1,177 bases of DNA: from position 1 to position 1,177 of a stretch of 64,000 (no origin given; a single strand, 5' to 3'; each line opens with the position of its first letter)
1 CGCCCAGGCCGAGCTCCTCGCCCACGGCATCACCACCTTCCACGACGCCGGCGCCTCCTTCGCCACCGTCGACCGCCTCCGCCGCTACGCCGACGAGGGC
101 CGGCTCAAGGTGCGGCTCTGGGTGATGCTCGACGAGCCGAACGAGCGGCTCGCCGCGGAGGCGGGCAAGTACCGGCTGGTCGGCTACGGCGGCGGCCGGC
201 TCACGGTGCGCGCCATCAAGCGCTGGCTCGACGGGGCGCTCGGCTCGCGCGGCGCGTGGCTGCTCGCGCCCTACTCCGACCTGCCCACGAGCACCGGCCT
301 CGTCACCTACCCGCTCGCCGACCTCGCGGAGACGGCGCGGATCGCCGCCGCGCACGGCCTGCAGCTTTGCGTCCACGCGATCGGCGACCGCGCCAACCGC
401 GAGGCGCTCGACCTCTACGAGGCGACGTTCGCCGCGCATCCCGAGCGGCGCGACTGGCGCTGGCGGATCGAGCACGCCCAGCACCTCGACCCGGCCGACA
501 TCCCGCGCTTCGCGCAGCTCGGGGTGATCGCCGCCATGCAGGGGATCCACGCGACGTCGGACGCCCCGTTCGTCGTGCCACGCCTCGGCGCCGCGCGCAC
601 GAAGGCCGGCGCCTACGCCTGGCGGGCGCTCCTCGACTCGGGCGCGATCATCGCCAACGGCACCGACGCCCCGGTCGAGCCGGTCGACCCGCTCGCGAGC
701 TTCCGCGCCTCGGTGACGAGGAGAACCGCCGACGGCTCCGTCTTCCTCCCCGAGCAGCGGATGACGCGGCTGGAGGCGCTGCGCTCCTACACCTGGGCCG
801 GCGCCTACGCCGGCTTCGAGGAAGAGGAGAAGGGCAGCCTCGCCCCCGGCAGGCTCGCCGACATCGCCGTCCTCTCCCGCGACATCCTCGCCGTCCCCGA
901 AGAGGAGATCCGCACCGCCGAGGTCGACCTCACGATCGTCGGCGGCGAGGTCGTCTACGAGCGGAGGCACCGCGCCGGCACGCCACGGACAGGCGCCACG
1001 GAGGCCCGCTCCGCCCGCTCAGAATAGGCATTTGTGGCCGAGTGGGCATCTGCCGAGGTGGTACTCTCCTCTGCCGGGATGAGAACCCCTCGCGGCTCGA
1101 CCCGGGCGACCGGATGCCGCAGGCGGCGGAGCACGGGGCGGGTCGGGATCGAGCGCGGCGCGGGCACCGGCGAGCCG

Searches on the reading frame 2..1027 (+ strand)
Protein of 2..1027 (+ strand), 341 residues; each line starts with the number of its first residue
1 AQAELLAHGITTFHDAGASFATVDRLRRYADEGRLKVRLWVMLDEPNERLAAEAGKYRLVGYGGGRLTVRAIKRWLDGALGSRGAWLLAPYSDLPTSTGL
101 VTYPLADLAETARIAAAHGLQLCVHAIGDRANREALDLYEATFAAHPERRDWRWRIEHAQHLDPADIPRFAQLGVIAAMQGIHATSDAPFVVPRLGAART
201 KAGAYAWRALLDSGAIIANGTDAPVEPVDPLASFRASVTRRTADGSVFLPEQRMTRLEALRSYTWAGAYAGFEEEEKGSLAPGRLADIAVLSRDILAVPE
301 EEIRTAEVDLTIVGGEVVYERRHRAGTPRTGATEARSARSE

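Call 17: search_protein_families(library=pfam, proteins=[window:2-1027:+], max_evalue=0.001)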
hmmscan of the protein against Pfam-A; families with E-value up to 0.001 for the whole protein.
window:2-1027:+ (341 aa): 2 families
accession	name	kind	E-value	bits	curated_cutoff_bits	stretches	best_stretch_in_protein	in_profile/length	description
PF07969.17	Amidohydro_3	-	8.9e-67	227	29.7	1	2-319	165-472/472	Amidohydrolase family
PF01979.26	Amidohydro_1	-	8.2e-17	61.9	25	1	3-318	43-345/345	Amidohydrolase family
